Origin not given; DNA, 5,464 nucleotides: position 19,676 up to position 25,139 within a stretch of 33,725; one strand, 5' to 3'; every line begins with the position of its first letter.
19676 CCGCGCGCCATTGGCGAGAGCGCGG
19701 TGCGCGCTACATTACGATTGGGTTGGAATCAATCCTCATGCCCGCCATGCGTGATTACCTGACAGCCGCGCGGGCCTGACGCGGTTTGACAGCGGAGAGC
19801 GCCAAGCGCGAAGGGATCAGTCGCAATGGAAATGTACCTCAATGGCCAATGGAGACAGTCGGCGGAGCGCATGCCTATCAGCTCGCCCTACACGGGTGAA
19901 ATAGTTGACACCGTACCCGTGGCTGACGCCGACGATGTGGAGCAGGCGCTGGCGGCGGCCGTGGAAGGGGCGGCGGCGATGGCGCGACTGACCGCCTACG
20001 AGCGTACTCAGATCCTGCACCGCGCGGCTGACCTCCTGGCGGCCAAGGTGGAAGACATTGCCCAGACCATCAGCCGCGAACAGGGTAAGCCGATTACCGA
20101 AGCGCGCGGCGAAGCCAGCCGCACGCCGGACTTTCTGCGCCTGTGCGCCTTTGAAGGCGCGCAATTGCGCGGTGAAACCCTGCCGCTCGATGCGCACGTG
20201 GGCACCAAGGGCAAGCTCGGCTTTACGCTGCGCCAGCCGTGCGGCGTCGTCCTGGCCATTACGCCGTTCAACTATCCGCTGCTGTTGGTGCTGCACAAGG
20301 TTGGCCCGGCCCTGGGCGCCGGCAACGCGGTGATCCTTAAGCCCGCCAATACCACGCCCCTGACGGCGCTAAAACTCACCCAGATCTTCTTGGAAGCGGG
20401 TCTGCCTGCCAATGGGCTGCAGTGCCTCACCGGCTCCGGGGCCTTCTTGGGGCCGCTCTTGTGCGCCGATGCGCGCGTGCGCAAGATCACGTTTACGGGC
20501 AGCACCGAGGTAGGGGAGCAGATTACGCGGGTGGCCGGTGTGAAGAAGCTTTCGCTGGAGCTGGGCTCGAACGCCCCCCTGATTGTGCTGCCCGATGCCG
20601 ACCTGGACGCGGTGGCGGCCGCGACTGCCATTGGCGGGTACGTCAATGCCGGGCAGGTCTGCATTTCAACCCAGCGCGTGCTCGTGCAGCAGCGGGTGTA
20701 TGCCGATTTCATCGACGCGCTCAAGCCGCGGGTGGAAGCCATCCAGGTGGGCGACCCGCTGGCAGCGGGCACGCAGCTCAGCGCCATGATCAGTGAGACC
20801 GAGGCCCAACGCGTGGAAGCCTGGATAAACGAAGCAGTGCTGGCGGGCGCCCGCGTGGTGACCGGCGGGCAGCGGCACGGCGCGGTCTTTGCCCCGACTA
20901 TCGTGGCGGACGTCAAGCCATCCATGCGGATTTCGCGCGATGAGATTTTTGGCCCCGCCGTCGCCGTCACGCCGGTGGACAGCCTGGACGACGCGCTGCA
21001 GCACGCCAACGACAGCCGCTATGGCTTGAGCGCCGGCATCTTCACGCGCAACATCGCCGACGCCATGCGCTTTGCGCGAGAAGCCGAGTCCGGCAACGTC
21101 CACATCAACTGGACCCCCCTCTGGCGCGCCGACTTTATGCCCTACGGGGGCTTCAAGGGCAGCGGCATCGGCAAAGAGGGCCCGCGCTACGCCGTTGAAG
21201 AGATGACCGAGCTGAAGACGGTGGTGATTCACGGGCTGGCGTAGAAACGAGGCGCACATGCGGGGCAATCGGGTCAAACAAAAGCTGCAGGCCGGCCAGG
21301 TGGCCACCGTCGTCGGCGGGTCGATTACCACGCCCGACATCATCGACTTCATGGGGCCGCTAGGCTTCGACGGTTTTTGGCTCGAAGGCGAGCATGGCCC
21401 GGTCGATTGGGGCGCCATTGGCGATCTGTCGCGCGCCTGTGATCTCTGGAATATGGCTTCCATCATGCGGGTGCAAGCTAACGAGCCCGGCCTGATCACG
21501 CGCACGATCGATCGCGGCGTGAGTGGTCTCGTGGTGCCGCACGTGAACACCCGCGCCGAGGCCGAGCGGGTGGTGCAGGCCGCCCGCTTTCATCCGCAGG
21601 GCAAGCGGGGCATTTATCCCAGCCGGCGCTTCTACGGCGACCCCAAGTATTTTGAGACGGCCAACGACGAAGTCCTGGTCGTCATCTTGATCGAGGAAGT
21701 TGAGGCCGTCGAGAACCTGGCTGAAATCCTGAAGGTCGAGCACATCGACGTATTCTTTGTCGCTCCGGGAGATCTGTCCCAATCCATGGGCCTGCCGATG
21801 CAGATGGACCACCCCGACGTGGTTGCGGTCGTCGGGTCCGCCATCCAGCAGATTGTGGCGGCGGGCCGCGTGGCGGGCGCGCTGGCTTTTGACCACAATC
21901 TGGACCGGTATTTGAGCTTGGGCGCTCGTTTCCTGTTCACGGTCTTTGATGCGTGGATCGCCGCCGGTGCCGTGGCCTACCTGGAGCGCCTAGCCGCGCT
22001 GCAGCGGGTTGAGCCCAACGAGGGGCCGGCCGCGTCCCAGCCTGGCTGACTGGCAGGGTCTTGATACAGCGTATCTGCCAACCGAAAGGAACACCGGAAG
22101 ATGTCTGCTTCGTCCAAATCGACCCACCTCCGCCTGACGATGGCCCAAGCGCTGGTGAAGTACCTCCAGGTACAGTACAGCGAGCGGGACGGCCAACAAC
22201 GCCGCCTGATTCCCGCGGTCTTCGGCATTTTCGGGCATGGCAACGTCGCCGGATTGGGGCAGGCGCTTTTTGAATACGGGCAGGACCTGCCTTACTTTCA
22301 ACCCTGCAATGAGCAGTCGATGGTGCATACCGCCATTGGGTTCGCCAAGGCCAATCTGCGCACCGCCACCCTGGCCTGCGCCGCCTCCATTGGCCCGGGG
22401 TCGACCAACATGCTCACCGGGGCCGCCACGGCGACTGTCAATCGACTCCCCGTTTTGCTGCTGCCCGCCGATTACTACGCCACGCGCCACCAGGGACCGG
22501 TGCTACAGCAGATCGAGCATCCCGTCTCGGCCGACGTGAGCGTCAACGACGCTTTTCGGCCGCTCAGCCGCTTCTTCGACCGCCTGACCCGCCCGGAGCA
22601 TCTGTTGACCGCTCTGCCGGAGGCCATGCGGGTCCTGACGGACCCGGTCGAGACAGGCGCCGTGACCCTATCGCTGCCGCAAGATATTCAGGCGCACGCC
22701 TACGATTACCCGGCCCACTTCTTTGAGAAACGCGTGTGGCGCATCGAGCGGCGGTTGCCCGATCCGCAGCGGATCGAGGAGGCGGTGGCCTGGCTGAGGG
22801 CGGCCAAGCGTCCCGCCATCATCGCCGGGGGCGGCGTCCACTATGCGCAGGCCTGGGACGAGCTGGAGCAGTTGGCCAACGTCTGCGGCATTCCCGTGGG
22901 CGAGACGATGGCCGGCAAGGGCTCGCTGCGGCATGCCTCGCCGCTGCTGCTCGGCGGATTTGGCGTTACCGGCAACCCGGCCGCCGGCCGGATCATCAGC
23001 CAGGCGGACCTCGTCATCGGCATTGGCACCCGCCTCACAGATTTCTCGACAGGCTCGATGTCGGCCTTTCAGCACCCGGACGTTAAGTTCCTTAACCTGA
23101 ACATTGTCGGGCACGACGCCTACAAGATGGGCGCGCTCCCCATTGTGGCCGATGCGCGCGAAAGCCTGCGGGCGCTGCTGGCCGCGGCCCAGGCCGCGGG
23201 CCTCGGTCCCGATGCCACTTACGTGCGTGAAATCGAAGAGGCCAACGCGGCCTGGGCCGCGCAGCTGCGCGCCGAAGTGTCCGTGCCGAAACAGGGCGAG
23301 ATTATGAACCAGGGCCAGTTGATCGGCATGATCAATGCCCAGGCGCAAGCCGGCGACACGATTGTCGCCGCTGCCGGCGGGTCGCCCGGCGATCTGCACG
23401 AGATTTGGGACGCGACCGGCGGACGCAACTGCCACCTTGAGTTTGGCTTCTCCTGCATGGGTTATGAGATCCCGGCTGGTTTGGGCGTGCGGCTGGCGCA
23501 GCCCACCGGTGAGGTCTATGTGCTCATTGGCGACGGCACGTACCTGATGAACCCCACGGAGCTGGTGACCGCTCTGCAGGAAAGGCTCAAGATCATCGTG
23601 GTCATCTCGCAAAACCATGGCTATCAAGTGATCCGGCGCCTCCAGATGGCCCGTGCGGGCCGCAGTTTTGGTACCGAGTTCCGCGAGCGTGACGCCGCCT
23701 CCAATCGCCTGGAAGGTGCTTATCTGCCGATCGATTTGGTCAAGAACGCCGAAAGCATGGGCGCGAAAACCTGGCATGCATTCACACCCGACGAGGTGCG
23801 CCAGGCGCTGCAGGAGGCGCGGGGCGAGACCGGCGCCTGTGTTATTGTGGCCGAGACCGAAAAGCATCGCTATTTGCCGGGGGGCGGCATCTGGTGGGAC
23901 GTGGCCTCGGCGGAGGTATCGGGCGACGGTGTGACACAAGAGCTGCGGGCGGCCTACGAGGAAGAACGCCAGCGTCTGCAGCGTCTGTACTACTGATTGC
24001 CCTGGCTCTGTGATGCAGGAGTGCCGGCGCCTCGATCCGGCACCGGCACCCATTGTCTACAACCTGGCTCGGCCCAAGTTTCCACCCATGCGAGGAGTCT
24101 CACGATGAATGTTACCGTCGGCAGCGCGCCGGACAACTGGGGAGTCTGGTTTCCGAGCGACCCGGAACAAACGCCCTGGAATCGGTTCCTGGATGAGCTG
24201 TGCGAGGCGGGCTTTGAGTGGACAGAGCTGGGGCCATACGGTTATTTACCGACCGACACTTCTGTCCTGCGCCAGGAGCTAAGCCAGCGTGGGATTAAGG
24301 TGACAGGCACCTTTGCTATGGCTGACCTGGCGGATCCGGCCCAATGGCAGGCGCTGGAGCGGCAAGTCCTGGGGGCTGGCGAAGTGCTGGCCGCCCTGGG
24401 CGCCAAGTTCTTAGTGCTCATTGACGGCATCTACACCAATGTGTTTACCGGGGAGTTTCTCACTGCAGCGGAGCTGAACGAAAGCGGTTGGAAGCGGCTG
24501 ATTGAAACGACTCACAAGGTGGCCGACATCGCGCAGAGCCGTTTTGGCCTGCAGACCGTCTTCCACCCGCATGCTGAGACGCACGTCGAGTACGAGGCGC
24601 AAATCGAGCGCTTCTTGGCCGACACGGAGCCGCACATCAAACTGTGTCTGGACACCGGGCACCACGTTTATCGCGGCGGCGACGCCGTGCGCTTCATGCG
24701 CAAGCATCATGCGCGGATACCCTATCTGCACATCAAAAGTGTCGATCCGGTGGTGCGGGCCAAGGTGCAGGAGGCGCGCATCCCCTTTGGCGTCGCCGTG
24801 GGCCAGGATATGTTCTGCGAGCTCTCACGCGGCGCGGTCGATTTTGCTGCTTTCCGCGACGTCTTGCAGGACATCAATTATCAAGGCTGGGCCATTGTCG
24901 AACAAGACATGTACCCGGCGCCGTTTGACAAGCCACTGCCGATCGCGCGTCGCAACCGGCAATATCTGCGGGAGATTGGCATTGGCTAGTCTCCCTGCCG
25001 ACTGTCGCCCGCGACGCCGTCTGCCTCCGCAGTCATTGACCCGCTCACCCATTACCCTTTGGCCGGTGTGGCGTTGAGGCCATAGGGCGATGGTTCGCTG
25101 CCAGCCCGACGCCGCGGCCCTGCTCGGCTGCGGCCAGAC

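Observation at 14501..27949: Complete four-component corrinoid methyl-transfer system, split across two divergent operons inside an oxygenase-rich cyclitol/sugar catabolic cluster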

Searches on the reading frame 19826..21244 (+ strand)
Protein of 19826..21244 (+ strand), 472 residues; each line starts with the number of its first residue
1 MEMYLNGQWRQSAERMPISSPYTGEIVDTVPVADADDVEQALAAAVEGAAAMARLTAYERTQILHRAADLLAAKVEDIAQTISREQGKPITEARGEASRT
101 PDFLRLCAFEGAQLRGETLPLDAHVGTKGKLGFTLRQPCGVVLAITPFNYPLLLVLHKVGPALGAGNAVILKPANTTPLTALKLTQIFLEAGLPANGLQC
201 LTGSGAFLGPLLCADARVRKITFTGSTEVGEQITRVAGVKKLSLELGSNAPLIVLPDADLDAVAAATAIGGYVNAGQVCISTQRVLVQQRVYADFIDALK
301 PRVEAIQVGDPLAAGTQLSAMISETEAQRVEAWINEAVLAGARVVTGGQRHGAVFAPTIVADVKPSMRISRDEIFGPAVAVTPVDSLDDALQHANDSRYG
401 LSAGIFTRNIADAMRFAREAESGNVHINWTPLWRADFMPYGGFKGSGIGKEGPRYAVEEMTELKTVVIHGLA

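Call 3: search_protein_families(library=pfam, proteins=[window:19826-21244:+])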
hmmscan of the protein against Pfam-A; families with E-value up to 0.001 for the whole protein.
window:19826-21244:+ (472 aa): 2 families
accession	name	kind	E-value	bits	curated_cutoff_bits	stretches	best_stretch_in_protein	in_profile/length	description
PF00171.27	Aldedh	-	1.2e-157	525.6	23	1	9-466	1-461/461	Aldehyde dehydrogenase family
PF05893.19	LuxC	-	2e-05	24.1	21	1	116-415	68-362/401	Acyl-CoA reductase (LuxC)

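Call 37: search_protein_families(library=ncbifam, proteins=[window:19826-21244:+], max_evalue=1e-10)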
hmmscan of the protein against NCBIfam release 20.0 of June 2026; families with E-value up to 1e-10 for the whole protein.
window:19826-21244:+ (472 aa): 41 families (the best 25 are shown)
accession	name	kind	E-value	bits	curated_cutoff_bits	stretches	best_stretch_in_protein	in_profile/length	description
NF040648.1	lactal_redase_Meth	equivalog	1.8e-150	502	650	1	3-469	1-463/463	lactaldehyde dehydrogenase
TIGR01780.1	SSADH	subfamily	2.8e-115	385.8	646.35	1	19-464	2-448/448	succinate-semialdehyde dehydrogenase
NF047626.1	SulfactDhSafD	equivalog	1.9e-112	376.6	700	1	18-468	5-454/454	sulfoacetaldehyde dehydrogenase SafD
TIGR03250.1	PhnAcAld_DH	equivalog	2.1e-112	376.2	635.65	1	4-467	7-469/472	phosphonoacetaldehyde dehydrogenase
NF042993.1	AlphKGSA_gudD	equivalog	1.6e-110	370.2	770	1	3-468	6-480/481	alpha-ketoglutaric semialdehyde dehydrogenase GucD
NF009725.0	PRK13252.1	equivalog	2.2e-110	369.4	593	1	3-468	9-479/488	betaine-aldehyde dehydrogenase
NF010000.0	PRK13473.1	subfamily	9e-110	367.5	615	1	2-468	4-472/475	aminobutyraldehyde dehydrogenase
NF008415.0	PRK11241.1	equivalog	2.7e-106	356.1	828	1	3-468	13-480/482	NADP-dependent succinate-semialdehyde dehydrogenase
NF040869.1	G3PDH_Arch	equivalog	1.2e-105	354.1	780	1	2-468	21-491/502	NADP-dependent glyceraldehyde-3-phosphate dehydrogenase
TIGR01804.1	BADH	equivalog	1.3e-105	353.6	668.6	1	4-464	1-467/467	betaine-aldehyde dehydrogenase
TIGR02299.1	HpaE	equivalog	1.5e-104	350.3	638.35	1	2-468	2-476/488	5-carboxymethyl-2-hydroxymuconate semialdehyde dehydrogenase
NF006916.0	PRK09407.1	equivalog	1.8e-104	350.2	521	1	11-467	31-491/526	succinic semialdehyde dehydrogenase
NF045735.1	PaDhStyDPseudo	equivalog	1.8e-104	350.1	850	1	2-468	4-481/483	phenylacetaldehyde dehydrogenase StyD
NF045736.1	PaDhStyDRhodo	equivalog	1.4e-99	333.9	800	1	2-468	4-477/479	phenylacetaldehyde dehydrogenase StyD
TIGR03216.1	OH_muco_semi_DH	equivalog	4.5e-95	319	693.25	1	2-469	2-480/481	2-hydroxymuconic semialdehyde dehydrogenase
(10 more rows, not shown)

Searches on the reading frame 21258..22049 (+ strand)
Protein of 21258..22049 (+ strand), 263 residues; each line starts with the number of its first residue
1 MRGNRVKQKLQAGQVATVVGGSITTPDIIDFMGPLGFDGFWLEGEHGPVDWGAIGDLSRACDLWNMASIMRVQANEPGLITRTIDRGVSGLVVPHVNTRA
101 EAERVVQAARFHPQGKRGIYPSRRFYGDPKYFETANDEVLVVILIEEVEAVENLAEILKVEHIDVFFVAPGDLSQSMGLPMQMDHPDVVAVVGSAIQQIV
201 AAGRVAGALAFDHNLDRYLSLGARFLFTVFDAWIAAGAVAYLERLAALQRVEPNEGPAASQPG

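Call 3: search_protein_families(library=pfam, proteins=[window:21258-22049:+])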
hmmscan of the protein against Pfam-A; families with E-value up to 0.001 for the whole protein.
window:21258-22049:+ (263 aa): 1 family
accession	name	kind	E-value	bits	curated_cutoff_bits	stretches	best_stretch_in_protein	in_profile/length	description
PF03328.21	HpcH_HpaI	-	9e-29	100.8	25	1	25-213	10-190/221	HpcH/HpaI aldolase/citrate lyase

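Call 37: search_protein_families(library=ncbifam, proteins=[window:21258-22049:+], max_evalue=1e-10)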
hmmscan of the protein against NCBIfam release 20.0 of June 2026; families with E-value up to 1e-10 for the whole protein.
window:21258-22049:+ (263 aa): 4 families
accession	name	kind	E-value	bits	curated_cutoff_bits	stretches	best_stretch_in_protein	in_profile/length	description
TIGR02311.1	HpaI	equivalog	2.4e-42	145.1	368.8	1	4-236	1-238/249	4-hydroxy-2-oxoheptanedioate aldolase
NF007849.0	PRK10558.1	equivalog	3.3e-39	134.8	393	1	4-231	8-239/256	2-dehydro-3-deoxyglucarate aldolase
TIGR03239.1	GarL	equivalog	4.6e-39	134.5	406.75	1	4-238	1-239/249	2-dehydro-3-deoxyglucarate aldolase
NF007521.0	PRK10128.1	equivalog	2.5e-33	115.7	441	1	4-246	7-252/267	2-keto-3-deoxy-L-rhamnonate aldolase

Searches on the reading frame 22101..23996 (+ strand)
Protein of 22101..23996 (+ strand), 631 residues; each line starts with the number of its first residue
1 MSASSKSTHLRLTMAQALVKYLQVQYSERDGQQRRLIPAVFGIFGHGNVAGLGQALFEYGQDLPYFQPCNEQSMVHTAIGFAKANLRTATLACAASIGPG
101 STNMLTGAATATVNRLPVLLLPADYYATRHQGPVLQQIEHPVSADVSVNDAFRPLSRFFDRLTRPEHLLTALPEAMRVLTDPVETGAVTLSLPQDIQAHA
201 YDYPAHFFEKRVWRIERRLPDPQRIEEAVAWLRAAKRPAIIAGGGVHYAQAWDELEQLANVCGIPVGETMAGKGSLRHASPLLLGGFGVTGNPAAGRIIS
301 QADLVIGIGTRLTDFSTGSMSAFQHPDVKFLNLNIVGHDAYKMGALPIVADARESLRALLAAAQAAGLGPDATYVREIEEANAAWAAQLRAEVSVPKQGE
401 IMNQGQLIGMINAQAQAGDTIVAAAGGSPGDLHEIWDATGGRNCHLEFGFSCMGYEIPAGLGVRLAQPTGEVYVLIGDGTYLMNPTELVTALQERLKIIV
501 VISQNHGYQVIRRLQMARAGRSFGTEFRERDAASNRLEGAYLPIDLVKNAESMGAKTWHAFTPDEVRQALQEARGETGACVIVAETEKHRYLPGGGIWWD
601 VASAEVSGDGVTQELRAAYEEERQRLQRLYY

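Call 3: search_protein_families(library=pfam, proteins=[window:22101-23996:+])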
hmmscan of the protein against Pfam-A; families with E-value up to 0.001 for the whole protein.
window:22101-23996:+ (631 aa): 3 families
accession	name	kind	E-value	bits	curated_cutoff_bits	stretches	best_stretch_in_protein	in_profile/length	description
PF00205.28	TPP_enzyme_M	-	1.4e-35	122.4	30.4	1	225-359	1-137/137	Thiamine pyrophosphate enzyme, central domain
PF02775.26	TPP_enzyme_C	-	8.3e-31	107.3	21.9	1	426-583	3-150/151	Thiamine pyrophosphate enzyme, C-terminal TPP binding domain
PF02776.23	TPP_enzyme_N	-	4.5e-10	39.8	26.8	1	39-127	18-102/119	Thiamine pyrophosphate enzyme, N-terminal TPP binding domain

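Call 6: search_protein_families(library=ncbifam, proteins=[window:22101-23996:+])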
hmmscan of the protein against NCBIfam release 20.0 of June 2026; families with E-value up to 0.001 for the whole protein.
window:22101-23996:+ (631 aa): 53 families (the best 25 are shown)
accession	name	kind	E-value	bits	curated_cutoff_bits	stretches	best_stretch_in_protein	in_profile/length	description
TIGR04377.1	myo_inos_iolD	equivalog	1.5e-250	833.1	715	1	11-625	1-613/616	3D-(3,5/4)-trihydroxycyclohexane-1,2-dione acylhydrolase (decyclizing)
TIGR00118.1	acolac_lg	equivalog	4e-57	193.9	538.35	1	36-584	15-532/557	biosynthetic-type acetolactate synthase large subunit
NF004919.0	PRK06276.1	equivalog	3e-55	187.7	866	1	39-597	18-552/582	acetolactate synthase large subunit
NF006187.0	PRK08322.1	equivalog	2.2e-53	181.5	509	1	90-583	65-525/548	acetolactate synthase large subunit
NF004710.0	PRK06048.1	equivalog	3.5e-52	177.6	976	1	35-582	21-533/561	acetolactate synthase large subunit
NF005860.0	PRK07789.1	equivalog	2.8e-51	174.6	881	1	37-584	49-575/615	acetolactate synthase large subunit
NF006524.0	PRK08978.1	equivalog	5.7e-48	163.5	738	1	37-516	16-466/548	acetolactate synthase 2 catalytic subunit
NF004807.0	PRK06154.1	equivalog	1e-46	159.7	607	1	71-576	63-541/565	thiamine pyrophosphate-requiring protein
NF005039.0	PRK06456.1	equivalog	1.4e-46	159.2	868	1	33-589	13-547/572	acetolactate synthase large subunit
NF005651.0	PRK07418.1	subfamily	8.5e-46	156.3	942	1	63-584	61-557/617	acetolactate synthase large subunit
NF006052.0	PRK08199.1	subfamily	1.4e-45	155.6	539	1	87-587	69-538/559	thiamine pyrophosphate protein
NF004772.0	PRK06112.1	subfamily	3.1e-45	154.6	673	1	79-591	66-564/578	acetolactate synthase catalytic subunit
NF005228.0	PRK06725.1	equivalog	7.6e-45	153.1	991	1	38-582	32-541/571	acetolactate synthase large subunit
NF008431.0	PRK11269.1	equivalog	8.3e-45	153.4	791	1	69-576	49-541/591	glyoxylate carboligase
NF006122.0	PRK08266.1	subfamily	1.1e-44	152.9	571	2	37-390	19-350/543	hypothetical protein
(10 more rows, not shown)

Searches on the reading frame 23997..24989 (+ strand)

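Call 4: search_protein_families(library=pfam, proteins=[window:23997-24989:+])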
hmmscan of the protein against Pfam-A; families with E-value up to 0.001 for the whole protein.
window:23997-24989:+ (330 aa): 1 family
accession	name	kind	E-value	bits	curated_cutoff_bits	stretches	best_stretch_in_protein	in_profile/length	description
PF01261.30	AP_endonuc_2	-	9.6e-27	94.7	31.1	1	67-326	3-248/249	Xylose isomerase-like TIM barrel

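Call 6: search_protein_families(library=ncbifam, proteins=[window:23997-24989:+])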
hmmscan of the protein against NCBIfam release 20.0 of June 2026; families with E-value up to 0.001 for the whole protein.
window:23997-24989:+ (330 aa): 2 families
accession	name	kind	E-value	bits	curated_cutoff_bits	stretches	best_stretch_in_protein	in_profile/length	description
TIGR04379.1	myo_inos_iolE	equivalog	1.8e-47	162.3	290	1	40-326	3-288/290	myo-inosose-2 dehydratase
NF041277.1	coba_remo_CbiR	equivalog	2.7e-05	23.8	105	1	214-251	162-199/249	cobamide remodeling phosphodiesterase CbiR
